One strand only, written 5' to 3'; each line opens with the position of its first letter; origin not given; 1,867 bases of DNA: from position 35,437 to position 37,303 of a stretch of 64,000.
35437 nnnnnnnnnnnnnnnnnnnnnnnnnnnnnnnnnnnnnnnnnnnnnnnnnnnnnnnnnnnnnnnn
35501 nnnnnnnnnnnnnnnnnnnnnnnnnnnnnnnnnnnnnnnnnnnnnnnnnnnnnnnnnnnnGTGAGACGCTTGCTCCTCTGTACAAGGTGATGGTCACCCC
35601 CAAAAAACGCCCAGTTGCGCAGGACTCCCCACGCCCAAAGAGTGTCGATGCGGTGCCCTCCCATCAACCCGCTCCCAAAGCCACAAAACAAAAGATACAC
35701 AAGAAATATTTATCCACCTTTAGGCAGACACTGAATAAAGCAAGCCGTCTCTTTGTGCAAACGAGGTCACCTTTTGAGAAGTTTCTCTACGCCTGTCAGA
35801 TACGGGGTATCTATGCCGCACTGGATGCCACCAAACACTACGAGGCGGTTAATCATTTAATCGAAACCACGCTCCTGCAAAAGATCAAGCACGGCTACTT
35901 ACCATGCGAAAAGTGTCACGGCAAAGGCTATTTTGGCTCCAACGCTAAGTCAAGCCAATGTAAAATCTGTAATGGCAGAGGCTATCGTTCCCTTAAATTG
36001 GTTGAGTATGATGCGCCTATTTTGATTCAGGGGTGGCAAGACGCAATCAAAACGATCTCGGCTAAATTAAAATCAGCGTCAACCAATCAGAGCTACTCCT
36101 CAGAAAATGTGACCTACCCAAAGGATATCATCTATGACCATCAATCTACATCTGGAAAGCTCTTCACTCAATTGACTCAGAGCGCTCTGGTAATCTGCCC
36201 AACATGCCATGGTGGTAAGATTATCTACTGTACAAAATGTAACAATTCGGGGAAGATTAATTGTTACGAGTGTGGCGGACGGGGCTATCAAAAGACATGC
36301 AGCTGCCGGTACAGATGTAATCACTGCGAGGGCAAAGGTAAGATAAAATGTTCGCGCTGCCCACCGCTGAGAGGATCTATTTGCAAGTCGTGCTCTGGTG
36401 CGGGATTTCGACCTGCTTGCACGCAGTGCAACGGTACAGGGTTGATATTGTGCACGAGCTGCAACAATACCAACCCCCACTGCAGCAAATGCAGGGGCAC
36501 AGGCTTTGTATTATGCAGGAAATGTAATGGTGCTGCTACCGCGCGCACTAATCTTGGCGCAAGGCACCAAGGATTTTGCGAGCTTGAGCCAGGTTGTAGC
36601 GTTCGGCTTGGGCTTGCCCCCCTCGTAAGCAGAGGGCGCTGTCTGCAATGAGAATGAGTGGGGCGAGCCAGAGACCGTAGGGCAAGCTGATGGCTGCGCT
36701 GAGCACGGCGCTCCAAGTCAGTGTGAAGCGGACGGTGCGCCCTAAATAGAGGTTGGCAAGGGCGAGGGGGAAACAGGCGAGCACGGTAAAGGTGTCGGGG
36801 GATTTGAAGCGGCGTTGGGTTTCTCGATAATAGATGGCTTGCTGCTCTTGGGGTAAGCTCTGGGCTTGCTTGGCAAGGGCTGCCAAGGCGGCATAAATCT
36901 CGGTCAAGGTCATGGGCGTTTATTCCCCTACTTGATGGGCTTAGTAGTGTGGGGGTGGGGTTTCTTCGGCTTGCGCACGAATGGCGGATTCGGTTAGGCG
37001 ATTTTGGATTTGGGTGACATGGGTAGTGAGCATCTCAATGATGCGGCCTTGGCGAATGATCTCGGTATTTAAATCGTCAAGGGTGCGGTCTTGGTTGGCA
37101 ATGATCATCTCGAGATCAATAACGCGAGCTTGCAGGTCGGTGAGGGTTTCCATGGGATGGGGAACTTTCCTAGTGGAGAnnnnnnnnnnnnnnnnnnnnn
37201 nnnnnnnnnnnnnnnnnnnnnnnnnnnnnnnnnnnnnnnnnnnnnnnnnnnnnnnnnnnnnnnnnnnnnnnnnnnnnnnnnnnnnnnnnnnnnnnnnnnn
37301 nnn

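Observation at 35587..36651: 354-aa protein with about 14 CxxC zinc-knuckle repeats of DnaJ cysteine-rich type, without a J-domain, overlapping a convergent gene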

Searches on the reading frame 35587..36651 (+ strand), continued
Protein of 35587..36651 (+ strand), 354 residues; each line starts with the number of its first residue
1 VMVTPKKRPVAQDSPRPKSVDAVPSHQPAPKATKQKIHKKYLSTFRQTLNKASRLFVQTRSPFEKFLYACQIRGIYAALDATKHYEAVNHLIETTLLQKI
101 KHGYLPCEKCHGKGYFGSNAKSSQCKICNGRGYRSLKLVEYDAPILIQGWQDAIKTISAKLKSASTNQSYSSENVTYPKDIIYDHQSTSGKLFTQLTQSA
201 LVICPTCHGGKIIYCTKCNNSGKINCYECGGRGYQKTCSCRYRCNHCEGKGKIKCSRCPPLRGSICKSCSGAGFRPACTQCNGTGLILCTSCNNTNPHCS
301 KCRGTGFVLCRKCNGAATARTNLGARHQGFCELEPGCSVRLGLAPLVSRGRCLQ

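Call 75: search_protein_families(library=pfam, alignment_id=A3, max_evalue=0.01)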
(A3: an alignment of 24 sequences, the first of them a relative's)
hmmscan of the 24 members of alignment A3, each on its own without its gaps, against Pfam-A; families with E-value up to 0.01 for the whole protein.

A. member 1, P0248 (374 aa): 2 families
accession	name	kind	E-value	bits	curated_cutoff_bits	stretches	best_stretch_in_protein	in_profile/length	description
PF00684.25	DnaJ_CXXCXGXG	-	9.3e-10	39.1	32.7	1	140-178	15-51/65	DnaJ central domain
PF12773.13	DZR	-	0.0075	16.9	27.3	1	29-51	1-23/45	Double zinc ribbon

B. families by the number of members that match (of 24 scanned): 18 families
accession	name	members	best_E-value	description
PF00684.25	DnaJ_CXXCXGXG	21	1.3e-13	DnaJ central domain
PF25436.1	BSD2_CRD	17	7.9e-07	BSD2 cysteine rich domain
PF13240.11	Zn_Ribbon_1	16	2.8e-08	zinc-ribbon domain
PF12773.13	DZR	12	1.4e-05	Double zinc ribbon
PF13248.11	Zn_ribbon_3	11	2.3e-05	zinc-ribbon domain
PF23733.2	GRXCR1-2_C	8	8e-06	GRXCR1/2, C-terminal domain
PF18912.6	DZR_2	4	0.0017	Double zinc ribbon domain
PF25112.1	zf-AtTam37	2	0.00011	AtTam37 zinc finger region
PF17032.10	Zn_ribbon_15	2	0.0015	zinc-ribbon family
PF03966.22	Trm112p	1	8.8e-05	Trm112p-like protein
PF00641.23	Zn_ribbon_RanBP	1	0.00061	Zn-finger in Ran binding protein and others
PF24463.1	DUF7577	1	0.00075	Domain of unknown function (DUF7577)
PF08271.17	Zn_Ribbon_TF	1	0.0013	TFIIB zinc-binding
PF09334.17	tRNA-synt_1g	1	0.0014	tRNA synthetases class I (M)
PF14952.11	zf-tcix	1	0.0017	Putative treble-clef, zinc-finger, Zn-binding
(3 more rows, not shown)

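Call 76: search_protein_families(library=ncbifam, alignment_id=A3, max_evalue=0.01)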
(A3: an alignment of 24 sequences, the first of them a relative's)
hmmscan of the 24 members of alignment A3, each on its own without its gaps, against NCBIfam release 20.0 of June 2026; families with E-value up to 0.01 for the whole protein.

A. member 1, P0248 (374 aa): 1 family
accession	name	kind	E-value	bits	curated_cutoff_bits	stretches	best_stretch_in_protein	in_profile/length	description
NF058604.1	RtpA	equivalog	0.0018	18.3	65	0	337-357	11-31/50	anti-TRAP protein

B. families by the number of members that match (of 24 scanned): 8 families
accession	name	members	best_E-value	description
NF058604.1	RtpA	16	4.8e-08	anti-TRAP protein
TIGR02349.1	DnaJ_bact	4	1.9e-05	molecular chaperone DnaJ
NF011149.0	PRK14559.1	4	0.00031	serine/threonine phosphatase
NF010871.0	PRK14278.1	2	0.0015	molecular chaperone DnaJ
NF010872.0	PRK14279.1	1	0.0015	molecular chaperone DnaJ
NF049953.1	ribbon_DG_selen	1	0.0018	zinc ribbon-containing (seleno)protein DG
NF008035.0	PRK10767.1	1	0.0062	molecular chaperone DnaJ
NF003161.0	PRK04136.1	1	0.0078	50S ribosomal protein L40e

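Call 77: find_encoding_contigs(protein=P0247, flank=6000, max_places=1)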
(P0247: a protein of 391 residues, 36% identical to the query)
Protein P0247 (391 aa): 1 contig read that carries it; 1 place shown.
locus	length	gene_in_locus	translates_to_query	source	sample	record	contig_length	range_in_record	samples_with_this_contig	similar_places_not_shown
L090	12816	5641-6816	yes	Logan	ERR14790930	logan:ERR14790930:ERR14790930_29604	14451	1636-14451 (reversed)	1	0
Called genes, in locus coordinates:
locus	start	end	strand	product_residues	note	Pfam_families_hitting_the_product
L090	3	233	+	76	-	?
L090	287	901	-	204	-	PF19051:GFO_IDH_MocA_C2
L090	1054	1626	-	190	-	PF01408:GFO_IDH_MocA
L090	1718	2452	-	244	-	-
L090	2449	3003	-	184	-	-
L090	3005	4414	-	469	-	-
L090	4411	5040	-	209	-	PF07811:TadE (faint)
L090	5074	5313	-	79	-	-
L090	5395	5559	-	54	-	-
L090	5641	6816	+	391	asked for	PF00684:DnaJ_CXXCXGXG (faint)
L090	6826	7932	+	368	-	PF01168:Ala_racemase_N, PF00842:Ala_racemase_C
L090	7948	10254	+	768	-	-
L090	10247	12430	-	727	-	PF12437:GSIII_N, PF00120:Gln-synt_C, PF18318:Gln-synt_C-ter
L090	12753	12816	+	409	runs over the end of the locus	PF00850:Hist_deacetyl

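Call 78: find_encoding_contigs(protein=P0182, flank=6000, max_places=1)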
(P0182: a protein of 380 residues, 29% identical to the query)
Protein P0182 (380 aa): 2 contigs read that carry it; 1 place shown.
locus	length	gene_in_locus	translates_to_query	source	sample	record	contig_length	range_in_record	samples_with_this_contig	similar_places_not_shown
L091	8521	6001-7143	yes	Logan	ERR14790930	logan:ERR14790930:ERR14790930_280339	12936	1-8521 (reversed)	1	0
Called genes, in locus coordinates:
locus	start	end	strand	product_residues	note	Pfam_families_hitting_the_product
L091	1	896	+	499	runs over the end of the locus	PF01139:RtcB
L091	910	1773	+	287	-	PF02401:LYTB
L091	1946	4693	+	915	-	PF17900:Peptidase_M1_N, PF01433:Peptidase_M1, PF11940:DUF3458, PF17432:DUF3458_C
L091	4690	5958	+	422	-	PF00365:PFK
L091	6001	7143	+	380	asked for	PF00684:DnaJ_CXXCXGXG (faint), PF27659:CHP02642 (faint)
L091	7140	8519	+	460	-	?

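Call 79: find_encoding_contigs(protein=P0248, flank=6000, max_places=1)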
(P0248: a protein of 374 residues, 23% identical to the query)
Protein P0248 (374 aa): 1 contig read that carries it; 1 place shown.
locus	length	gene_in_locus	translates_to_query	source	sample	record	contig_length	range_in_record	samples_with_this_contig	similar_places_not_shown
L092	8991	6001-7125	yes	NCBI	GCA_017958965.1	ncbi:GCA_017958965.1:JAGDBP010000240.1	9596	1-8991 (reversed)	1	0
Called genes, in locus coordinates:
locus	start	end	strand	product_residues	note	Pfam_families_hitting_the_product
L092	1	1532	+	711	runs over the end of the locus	?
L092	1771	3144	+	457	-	-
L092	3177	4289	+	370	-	PF01636:APH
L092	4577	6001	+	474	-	PF00072:Response_reg, PF00004:AAA (faint), PF00158:Sigma54_activat, PF01078:Mg_chelatase, PF14532:Sigma54_activ_2, PF07728:AAA_5, PF25601:AAA_lid_14, PF02954:HTH_8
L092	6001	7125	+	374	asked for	PF00684:DnaJ_CXXCXGXG (faint)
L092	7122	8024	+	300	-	PF00069:Pkinase, PF07714:PK_Tyr_Ser-Thr, PF03109:ABC1 (weak)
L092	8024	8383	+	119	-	PF02643:DUF192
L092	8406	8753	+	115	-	PF04342:DMT_6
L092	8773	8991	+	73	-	?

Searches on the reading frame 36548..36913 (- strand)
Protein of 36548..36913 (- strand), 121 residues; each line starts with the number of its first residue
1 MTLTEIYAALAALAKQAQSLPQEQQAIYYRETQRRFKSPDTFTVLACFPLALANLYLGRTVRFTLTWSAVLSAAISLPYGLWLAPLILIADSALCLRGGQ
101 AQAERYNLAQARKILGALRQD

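Call 3: search_protein_families(library=pfam, proteins=[window:36548-36913:-], max_evalue=1)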
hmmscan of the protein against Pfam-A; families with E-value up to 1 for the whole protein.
window:36548-36913:- (121 aa): 0 families

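Call 6: search_protein_families(library=ncbifam, proteins=[window:36548-36913:-], max_evalue=1)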
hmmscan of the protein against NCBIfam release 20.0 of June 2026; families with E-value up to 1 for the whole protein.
window:36548-36913:- (121 aa): 0 families

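Call 18: search_protein_families(library=padloc, proteins=[window:36548-36913:-], max_evalue=0.1)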
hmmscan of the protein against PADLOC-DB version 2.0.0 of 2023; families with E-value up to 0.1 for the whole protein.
window:36548-36913:- (121 aa): 0 families

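Call 19: search_protein_families(library=phrogs, proteins=[window:36548-36913:-], max_evalue=0.1)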
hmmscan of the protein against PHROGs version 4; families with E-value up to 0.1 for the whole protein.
window:36548-36913:- (121 aa): 0 families

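Call 23: find_homologous_proteins(query=window:36551-36913:-, max_evalue=0.001)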
Query window:36551-36913:- (121 aa): 1 proteins with E <= 0.001 among 48 candidates.
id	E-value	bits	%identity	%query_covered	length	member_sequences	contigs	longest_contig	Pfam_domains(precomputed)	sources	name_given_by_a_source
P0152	2.5e-70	251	100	100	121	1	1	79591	-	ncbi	-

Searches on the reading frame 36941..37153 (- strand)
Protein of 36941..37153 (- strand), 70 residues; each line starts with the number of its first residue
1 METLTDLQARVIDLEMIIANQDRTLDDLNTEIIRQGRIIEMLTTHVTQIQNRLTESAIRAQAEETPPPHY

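Call 3: search_protein_families(library=pfam, proteins=[window:36941-37153:-], max_evalue=1)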
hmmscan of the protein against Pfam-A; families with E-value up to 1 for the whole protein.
window:36941-37153:- (70 aa): 5 families
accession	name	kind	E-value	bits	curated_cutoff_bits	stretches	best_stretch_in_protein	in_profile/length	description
PF04102.17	SlyX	-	1.1e-15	58.5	30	1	7-70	1-67/67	SlyX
PF14992.11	TMCO5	-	0.0031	17.3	32.2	1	13-58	52-97/280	TMCO5 family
PF12795.12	MscS_porin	-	0.029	14.4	34.4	1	3-61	79-137/238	Mechanosensitive ion channel porin domain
PF05531.17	NPV_P10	-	0.21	12.5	29.8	1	5-55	21-67/75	Nucleopolyhedrovirus P10 protein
PF19111.5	DUF5798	-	0.43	11.3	27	1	3-59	23-80/89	Family of unknown function (DUF5798)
